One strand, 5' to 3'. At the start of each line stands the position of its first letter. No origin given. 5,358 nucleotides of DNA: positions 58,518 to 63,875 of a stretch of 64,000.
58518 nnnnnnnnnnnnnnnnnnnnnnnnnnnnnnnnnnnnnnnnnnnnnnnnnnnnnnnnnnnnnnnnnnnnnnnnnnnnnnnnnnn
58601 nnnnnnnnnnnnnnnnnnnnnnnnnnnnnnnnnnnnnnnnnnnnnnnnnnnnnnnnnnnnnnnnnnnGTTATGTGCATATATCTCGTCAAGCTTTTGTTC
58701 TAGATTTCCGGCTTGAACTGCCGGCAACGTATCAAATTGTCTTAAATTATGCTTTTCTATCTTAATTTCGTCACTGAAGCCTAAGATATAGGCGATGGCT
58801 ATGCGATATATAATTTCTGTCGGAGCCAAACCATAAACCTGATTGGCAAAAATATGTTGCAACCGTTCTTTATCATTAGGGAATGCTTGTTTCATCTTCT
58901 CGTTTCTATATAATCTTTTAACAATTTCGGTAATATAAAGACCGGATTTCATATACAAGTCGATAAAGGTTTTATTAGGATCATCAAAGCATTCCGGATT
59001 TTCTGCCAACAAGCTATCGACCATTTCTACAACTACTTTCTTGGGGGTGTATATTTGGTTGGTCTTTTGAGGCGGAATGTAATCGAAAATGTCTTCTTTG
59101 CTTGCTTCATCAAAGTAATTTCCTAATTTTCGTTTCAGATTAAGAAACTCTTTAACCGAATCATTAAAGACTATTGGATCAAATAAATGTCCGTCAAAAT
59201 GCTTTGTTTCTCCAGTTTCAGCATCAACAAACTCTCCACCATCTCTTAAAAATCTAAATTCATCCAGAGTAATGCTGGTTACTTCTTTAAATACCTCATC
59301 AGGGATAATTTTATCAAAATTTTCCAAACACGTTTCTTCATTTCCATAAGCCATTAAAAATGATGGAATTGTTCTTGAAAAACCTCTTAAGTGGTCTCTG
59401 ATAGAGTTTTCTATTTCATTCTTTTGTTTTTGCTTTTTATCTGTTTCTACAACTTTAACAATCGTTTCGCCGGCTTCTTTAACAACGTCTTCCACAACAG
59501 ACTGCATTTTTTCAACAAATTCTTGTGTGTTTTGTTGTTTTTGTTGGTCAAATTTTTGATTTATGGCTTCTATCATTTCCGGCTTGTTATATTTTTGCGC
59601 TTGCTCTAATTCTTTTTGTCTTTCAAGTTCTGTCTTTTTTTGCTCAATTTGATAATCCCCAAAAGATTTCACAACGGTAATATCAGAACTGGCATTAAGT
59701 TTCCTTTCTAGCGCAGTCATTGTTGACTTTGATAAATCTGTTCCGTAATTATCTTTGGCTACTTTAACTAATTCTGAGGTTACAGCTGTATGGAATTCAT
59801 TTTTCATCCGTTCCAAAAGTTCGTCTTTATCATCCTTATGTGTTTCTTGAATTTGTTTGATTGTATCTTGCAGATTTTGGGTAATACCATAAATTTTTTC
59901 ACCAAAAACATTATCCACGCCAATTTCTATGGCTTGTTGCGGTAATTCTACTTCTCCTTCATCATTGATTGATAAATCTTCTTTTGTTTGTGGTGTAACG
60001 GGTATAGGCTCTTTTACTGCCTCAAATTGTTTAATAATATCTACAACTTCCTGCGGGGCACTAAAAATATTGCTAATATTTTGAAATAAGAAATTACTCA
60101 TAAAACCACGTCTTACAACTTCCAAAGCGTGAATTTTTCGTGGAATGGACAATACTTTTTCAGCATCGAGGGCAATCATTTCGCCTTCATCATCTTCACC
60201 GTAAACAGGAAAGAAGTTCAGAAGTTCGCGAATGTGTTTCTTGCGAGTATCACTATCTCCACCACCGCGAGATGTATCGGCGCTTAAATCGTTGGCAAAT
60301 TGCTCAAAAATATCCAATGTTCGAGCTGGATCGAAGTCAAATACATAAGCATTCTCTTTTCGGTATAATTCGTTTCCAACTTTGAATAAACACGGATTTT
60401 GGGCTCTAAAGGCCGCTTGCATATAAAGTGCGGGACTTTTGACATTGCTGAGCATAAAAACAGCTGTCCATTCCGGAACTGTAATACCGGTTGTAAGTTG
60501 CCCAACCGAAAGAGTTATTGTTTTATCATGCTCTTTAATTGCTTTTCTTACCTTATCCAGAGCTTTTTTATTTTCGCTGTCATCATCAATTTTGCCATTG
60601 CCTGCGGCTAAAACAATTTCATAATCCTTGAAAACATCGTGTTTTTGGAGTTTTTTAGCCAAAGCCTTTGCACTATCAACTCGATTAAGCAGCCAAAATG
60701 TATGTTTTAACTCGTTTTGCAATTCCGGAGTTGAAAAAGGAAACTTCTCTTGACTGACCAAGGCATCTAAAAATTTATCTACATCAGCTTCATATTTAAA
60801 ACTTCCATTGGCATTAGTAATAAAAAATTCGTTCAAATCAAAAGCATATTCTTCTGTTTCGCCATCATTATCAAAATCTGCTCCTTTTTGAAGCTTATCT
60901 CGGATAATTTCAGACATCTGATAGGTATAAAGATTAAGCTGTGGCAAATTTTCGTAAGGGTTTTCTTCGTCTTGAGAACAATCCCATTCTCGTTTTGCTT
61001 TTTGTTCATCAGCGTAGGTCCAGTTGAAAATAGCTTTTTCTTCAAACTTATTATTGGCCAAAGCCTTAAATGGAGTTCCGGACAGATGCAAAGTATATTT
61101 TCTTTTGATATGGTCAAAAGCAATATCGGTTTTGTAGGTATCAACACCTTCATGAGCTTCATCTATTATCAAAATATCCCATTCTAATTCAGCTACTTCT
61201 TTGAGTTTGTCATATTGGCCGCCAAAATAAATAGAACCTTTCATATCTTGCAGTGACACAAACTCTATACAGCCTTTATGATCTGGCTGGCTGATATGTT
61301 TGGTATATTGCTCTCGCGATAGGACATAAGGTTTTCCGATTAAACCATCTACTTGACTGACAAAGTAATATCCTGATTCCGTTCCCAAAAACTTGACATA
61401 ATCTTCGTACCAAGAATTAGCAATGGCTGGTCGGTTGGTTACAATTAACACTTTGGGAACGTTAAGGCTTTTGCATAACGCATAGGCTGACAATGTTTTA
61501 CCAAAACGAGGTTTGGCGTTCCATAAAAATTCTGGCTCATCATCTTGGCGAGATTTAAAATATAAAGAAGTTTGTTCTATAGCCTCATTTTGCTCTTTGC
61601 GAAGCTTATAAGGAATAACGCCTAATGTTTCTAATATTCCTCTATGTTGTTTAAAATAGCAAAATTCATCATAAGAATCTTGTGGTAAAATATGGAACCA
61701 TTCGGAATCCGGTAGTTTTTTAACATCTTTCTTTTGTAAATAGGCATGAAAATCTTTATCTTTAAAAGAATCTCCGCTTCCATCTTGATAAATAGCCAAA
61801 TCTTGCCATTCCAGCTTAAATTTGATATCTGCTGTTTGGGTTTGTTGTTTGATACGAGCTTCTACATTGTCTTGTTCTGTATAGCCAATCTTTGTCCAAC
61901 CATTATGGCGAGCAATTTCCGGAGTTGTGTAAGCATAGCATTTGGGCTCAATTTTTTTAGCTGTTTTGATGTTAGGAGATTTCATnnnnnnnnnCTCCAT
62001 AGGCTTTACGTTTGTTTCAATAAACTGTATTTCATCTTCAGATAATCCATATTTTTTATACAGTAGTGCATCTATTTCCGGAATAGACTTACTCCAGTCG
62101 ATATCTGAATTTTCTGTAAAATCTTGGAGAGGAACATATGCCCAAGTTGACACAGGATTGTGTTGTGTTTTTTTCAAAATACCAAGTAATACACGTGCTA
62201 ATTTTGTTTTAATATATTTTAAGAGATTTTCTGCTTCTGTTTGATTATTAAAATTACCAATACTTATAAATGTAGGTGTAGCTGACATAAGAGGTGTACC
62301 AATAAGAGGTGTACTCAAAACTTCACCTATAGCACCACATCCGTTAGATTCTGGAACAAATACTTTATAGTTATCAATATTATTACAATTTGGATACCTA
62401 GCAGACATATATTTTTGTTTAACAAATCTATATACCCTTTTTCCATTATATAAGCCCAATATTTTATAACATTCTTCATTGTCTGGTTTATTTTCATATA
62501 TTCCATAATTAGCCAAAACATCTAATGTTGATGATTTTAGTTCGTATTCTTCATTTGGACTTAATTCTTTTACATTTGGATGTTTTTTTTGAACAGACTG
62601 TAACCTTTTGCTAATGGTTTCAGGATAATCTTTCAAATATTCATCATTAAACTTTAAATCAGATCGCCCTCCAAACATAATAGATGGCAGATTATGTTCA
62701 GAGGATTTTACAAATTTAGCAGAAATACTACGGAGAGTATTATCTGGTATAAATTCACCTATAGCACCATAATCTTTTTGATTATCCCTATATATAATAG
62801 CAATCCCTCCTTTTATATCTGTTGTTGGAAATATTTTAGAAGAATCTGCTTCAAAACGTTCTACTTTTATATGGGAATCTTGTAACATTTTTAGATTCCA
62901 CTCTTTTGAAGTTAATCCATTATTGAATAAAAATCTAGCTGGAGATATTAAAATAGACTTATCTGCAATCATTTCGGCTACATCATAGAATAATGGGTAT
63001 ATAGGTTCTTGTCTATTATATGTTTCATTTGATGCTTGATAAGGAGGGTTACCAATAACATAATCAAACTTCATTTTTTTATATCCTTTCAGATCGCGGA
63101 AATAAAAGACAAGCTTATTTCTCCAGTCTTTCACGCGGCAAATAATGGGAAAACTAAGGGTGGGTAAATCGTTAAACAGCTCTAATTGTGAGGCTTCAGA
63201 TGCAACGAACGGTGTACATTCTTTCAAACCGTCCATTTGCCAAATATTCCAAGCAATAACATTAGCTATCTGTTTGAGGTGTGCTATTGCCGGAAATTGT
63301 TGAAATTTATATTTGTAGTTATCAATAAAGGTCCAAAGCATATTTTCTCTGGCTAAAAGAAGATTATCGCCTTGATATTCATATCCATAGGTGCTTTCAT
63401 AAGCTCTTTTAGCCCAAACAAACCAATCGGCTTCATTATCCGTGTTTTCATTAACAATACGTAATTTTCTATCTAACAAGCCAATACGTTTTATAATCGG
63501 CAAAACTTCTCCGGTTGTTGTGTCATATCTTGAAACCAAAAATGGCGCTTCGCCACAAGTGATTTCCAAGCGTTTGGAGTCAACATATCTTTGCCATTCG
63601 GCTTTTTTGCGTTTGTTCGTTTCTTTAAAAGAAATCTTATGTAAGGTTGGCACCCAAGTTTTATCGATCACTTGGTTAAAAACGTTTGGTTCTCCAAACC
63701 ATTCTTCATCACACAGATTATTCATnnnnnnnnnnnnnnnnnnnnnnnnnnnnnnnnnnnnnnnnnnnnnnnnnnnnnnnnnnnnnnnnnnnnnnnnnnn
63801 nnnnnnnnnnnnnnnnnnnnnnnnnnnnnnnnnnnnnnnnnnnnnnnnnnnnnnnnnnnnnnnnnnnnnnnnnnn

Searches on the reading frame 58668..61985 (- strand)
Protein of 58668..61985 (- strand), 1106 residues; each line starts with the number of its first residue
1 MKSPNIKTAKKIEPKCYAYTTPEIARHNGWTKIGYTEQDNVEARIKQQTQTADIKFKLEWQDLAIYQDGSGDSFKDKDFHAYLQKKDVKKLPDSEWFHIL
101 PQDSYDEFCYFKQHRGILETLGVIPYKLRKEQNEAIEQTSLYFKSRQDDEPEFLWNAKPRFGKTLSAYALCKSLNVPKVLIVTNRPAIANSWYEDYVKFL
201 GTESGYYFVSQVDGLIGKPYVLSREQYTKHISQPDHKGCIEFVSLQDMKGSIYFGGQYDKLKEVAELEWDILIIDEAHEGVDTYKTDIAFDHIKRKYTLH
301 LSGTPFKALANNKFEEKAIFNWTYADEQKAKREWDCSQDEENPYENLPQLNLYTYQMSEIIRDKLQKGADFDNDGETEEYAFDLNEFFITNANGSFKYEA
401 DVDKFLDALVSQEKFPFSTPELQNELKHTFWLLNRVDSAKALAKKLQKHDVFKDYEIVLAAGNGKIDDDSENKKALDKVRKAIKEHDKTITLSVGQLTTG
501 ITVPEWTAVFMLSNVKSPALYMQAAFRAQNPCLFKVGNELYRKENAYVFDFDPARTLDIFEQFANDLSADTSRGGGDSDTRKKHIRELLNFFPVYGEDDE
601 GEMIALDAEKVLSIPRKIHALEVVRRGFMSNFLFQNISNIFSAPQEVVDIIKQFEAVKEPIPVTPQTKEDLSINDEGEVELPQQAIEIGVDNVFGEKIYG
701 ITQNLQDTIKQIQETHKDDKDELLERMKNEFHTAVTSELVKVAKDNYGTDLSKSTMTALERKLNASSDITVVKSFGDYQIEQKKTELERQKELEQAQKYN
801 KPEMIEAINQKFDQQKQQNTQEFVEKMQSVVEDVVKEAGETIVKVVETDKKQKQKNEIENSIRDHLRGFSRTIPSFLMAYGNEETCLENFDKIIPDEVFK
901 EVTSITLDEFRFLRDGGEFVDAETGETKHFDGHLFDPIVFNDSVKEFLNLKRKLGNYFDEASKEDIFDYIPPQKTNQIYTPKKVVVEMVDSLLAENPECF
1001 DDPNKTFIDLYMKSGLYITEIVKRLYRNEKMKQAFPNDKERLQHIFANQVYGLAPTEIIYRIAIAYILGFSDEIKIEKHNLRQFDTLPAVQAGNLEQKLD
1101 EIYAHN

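Call 3: search_protein_families(library=pfam, proteins=[window:58668-61985:-], max_evalue=0.1)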
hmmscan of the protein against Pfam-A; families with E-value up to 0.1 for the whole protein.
window:58668-61985:- (1106 aa): 8 families
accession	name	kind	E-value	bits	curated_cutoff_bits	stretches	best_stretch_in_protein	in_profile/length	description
PF04851.21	ResIII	-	6.8e-14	52.5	22.5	1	126-306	2-163/164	Type III restriction enzyme, res subunit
PF13455.12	MUG113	-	2.7e-06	28.3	22.3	1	32-105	2-67/73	Meiotically up-regulated gene 113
PF00271.37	Helicase_C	-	0.0017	19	23.5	1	468-528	50-106/110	Helicase conserved C-terminal domain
PF00176.29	SNF2-rel_dom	-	0.0045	16.6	24.9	1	258-334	118-189/290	SNF2-related domain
PF10544.15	T5orf172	-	0.0058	17.6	20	1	17-99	4-88/101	T5orf172 domain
PF00443.35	UCH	-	0.01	15.9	23.9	1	702-867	22-125/254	Ubiquitin carboxyl-terminal hydrolase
PF22434.1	PilW_C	-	0.04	14.2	27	0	480-539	61-119/128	PilW, C-terminal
PF02595.20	Gly_kinase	-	0.047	13.1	23.3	1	438-505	266-332/372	Glycerate kinase family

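Call 4: search_protein_families(library=padloc, proteins=[window:58668-61985:-], max_evalue=0.1)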
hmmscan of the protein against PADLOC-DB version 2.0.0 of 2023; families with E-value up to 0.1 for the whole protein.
window:58668-61985:- (1106 aa): 1 family
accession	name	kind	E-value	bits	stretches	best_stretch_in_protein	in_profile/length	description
PDLC03626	REase_MTase_IIG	-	1.5e-18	63.9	2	291-569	335-634/1359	Type IIG restriction enzyme-methyltransferase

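Call 28: search_protein_families(library=ncbifam, proteins=[window:58668-61985:-], max_evalue=0.001)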
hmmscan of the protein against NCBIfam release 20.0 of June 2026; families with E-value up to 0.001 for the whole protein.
window:58668-61985:- (1106 aa): 0 families

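Call 67: find_encoding_contigs(protein=window:58668-61985:-, flank=10000, max_places=3)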
Protein window:58668-61985:- (1106 aa): 3 contigs read that carry it; 2 places shown.
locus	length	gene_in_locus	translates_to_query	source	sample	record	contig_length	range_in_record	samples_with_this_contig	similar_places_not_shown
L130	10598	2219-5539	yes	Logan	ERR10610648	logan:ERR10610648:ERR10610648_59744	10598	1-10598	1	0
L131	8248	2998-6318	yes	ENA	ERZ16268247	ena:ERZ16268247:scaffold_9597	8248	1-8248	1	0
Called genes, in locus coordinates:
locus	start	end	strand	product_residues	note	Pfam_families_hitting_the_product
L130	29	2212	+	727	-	PF07669:Eco57I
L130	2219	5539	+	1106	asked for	PF13455:MUG113 (faint), PF04851:ResIII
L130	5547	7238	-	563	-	PF02463:SMC_N (weak), PF13175:AAA_15, PF13304:AAA_21 (weak), PF13175:AAA_15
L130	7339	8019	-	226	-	PF10053:DUF2290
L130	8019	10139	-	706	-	PF13538:UvrD_C_2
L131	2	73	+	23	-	?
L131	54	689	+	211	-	PF00239:Resolvase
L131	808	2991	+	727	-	PF07669:Eco57I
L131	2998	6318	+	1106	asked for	PF13455:MUG113 (faint), PF04851:ResIII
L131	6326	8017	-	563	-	PF02463:SMC_N (weak), PF13175:AAA_15, PF13304:AAA_21 (weak), PF13175:AAA_15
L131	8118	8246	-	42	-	?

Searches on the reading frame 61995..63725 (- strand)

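Call 28: search_protein_families(library=ncbifam, proteins=[window:61995-63725:-], max_evalue=0.001)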
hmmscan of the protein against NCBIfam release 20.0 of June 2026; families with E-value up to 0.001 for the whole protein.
window:61995-63725:- (577 aa): 0 families

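Call 29: search_protein_families(library=pfam, proteins=[window:61995-63725:-], max_evalue=0.1)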
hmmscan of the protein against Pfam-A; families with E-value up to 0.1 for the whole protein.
window:61995-63725:- (577 aa): 2 families
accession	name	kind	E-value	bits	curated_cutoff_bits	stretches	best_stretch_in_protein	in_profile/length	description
PF07669.17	Eco57I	-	3.7e-14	53.6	25.3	1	207-299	69-171/171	Eco57I restriction-modification methylase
PF01170.24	UPF0020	-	0.0032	17.6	22.3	1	210-286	113-191/197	RMKL-like, methyltransferase domain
